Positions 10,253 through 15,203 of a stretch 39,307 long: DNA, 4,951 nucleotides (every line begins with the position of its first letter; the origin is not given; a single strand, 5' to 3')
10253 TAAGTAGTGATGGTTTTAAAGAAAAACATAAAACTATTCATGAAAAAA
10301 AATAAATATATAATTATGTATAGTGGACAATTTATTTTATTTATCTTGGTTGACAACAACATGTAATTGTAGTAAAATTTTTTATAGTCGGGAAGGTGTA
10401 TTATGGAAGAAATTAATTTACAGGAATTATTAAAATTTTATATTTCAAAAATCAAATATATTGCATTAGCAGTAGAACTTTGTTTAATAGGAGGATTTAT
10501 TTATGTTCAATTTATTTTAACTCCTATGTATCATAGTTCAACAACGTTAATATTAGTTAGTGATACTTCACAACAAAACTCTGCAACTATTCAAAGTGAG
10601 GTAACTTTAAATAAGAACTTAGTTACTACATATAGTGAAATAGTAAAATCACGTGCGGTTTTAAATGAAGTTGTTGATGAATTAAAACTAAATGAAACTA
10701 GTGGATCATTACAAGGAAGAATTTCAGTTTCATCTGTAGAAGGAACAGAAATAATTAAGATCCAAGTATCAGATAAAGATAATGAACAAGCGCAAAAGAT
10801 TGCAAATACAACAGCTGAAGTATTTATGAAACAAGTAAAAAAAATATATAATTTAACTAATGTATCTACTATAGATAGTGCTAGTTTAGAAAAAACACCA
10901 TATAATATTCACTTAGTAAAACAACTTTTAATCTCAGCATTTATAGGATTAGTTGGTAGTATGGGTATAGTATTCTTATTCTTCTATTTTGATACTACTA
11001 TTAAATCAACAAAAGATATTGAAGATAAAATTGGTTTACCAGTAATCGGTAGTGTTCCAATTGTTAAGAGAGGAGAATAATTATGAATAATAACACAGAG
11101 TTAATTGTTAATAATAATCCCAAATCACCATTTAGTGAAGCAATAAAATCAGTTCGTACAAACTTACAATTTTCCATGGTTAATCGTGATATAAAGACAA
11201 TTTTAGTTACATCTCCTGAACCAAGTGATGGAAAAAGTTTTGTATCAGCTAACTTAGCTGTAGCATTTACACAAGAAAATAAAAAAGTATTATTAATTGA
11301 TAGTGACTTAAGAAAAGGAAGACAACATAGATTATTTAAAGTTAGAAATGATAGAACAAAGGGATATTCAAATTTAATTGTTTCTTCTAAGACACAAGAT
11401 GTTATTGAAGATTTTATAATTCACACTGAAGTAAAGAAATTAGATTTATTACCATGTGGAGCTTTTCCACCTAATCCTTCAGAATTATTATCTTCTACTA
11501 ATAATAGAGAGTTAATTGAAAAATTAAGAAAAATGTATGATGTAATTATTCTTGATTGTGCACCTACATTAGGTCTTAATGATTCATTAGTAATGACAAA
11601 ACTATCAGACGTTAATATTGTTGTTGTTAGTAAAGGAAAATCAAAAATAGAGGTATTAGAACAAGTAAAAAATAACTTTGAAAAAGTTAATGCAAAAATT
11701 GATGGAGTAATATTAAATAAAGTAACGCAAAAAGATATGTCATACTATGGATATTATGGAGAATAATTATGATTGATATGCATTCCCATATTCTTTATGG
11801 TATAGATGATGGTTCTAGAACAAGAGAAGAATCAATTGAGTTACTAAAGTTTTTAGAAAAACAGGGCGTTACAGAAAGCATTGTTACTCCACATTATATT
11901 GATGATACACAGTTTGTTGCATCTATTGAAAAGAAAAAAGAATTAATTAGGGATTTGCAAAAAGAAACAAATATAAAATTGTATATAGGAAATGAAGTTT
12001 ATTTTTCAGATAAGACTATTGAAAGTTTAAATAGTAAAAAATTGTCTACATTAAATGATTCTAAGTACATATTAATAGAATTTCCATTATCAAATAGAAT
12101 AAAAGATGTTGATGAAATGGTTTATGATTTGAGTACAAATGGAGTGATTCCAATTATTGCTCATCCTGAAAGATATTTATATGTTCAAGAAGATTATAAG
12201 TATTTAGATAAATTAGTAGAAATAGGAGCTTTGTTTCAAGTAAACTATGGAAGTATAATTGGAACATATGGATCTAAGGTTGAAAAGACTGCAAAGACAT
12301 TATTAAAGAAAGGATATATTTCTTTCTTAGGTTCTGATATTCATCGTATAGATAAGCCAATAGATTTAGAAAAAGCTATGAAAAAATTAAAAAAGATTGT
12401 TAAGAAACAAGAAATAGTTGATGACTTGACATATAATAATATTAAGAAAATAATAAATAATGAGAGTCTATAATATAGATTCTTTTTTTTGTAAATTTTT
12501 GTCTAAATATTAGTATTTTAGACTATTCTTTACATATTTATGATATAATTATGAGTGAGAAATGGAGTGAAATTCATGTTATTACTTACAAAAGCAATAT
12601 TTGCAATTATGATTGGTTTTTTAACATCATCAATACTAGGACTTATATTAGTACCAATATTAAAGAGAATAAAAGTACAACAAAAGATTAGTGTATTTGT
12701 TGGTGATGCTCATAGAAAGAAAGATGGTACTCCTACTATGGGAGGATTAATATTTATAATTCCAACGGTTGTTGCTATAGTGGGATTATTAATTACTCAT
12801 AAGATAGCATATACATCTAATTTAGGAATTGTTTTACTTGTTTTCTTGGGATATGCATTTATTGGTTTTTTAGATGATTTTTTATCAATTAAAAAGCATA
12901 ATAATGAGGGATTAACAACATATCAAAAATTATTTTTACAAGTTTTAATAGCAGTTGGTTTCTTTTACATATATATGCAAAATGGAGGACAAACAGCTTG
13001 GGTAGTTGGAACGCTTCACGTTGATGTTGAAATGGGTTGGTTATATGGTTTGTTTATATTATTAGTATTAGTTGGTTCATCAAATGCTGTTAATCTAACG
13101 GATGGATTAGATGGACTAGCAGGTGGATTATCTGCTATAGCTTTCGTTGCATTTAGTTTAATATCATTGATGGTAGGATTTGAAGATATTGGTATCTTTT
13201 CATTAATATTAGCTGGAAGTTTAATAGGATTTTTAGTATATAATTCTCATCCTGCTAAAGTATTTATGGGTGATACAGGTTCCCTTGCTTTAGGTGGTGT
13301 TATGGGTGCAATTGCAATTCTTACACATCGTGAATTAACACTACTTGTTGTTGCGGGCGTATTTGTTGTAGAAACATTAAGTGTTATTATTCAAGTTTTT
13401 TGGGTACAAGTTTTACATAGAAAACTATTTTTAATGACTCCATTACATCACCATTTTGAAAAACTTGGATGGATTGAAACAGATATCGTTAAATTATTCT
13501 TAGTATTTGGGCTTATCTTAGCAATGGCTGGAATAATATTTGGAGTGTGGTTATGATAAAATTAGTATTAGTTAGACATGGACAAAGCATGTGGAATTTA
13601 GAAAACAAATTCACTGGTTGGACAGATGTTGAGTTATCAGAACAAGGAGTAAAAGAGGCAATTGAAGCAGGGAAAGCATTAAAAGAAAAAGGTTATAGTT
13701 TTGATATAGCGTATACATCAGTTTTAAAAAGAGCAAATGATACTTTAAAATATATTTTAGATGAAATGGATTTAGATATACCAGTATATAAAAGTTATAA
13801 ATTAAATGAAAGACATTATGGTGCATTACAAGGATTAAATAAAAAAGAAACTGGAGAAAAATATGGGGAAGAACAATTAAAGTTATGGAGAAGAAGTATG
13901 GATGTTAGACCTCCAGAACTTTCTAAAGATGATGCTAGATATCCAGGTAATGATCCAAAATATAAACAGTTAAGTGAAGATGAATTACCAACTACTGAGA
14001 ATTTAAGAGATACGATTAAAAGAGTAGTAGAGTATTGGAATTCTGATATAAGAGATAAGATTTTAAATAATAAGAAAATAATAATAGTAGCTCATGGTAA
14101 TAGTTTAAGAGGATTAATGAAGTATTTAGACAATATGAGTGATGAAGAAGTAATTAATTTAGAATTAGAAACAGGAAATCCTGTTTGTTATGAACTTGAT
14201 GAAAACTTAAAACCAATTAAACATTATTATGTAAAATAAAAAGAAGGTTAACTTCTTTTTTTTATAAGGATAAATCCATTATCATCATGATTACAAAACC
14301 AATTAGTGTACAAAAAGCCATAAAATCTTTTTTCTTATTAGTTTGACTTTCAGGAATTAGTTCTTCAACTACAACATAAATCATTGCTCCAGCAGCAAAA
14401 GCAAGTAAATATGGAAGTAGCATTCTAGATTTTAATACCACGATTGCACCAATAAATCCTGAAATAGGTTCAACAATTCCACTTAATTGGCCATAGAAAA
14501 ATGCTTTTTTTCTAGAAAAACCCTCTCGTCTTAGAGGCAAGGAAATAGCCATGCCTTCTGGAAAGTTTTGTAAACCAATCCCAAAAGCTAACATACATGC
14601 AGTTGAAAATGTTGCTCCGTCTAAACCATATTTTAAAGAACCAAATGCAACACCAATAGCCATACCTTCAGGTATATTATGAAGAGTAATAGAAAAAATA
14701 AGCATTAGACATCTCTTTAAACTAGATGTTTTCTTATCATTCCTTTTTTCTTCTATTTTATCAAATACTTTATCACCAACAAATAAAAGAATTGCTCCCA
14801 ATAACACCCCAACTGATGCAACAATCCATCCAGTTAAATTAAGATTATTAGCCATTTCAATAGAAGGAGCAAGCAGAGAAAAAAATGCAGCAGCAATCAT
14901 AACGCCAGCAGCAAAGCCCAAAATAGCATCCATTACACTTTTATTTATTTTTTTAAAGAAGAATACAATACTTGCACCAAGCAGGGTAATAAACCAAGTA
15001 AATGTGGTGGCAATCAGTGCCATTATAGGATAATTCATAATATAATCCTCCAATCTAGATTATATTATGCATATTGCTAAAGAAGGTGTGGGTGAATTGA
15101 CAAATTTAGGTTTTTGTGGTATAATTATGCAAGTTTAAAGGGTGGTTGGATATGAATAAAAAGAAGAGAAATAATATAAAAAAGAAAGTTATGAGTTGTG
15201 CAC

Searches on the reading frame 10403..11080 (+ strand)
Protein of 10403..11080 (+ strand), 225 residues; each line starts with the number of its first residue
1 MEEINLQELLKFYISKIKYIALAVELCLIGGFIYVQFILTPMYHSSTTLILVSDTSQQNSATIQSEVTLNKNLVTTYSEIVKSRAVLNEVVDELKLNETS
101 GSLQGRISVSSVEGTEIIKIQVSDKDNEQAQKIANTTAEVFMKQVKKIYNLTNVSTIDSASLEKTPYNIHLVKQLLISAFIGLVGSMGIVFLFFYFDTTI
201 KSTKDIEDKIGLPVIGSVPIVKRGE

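Call 33: search_protein_families(library=pfam, proteins=[window:10403-11080:+], max_evalue=0.00001)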
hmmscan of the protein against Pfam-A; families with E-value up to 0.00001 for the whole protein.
window:10403-11080:+ (225 aa): 1 family
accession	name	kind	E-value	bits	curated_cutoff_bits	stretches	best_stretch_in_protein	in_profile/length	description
PF02706.20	Wzz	-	1.1e-15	58.1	25.5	1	2-94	1-91/91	Chain length determinant protein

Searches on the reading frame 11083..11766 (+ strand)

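Call 33: search_protein_families(library=pfam, proteins=[window:11083-11766:+], max_evalue=0.00001)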
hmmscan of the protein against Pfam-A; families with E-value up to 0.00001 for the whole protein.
window:11083-11766:+ (227 aa): 3 families
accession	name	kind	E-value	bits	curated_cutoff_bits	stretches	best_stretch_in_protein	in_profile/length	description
PF13614.12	AAA_31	-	6.3e-18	65.8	27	1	49-206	13-171/177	AAA domain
PF01656.29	CbiA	-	1.2e-10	41.8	25.4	1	41-218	2-87/125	CobQ/CobB/MinD/ParA nucleotide binding domain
PF10609.15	ParA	-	9.7e-09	35.4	27.1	1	39-212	5-173/246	NUBPL iron-transfer P-loop NTPase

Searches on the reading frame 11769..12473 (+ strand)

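Call 33: search_protein_families(library=pfam, proteins=[window:11769-12473:+], max_evalue=0.00001)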
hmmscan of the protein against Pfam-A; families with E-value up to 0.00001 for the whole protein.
window:11769-12473:+ (234 aa): 1 family
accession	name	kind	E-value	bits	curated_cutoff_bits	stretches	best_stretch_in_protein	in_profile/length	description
PF19567.5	CpsB_CapC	-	1.1e-59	202.2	27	1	1-230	1-234/234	Capsular polysaccharide synthesis, CpsB/CapC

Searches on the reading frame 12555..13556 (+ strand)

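Call 33: search_protein_families(library=pfam, proteins=[window:12555-13556:+], max_evalue=0.00001)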
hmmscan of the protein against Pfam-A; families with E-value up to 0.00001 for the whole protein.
window:12555-13556:+ (333 aa): 1 family
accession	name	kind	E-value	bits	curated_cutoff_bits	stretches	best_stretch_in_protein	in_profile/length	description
PF00953.26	Glycos_transf_4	-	1e-36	126.8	27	1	92-257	3-159/160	Glycosyl transferase family 4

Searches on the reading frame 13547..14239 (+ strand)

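Call 34: search_protein_families(library=pfam, proteins=[window:13547-14239:+], max_evalue=0.00001)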
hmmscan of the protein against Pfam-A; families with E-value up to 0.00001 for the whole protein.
window:13547-14239:+ (230 aa): 1 family
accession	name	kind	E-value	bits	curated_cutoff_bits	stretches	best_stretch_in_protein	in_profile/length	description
PF00300.27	His_Phos_1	-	1.2e-36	126.6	21.7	1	6-124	1-115/194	Histidine phosphatase superfamily (branch 1)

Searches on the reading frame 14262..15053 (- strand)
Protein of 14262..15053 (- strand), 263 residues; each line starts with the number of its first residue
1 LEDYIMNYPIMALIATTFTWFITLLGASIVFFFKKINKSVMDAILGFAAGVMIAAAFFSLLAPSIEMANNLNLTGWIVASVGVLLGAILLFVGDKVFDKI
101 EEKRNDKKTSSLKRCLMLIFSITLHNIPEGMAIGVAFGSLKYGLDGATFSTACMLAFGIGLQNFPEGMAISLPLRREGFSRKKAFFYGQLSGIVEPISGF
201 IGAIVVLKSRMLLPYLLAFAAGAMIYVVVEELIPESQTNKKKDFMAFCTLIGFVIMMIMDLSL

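Call 34: search_protein_families(library=pfam, proteins=[window:14262-15053:-], max_evalue=0.00001)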
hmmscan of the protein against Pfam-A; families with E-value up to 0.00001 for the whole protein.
window:14262-15053:- (263 aa): 1 family
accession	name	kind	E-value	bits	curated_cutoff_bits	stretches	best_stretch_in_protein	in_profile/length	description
PF02535.28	Zip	-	2e-35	123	35.1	2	102-259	165-322/323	ZIP Zinc transporter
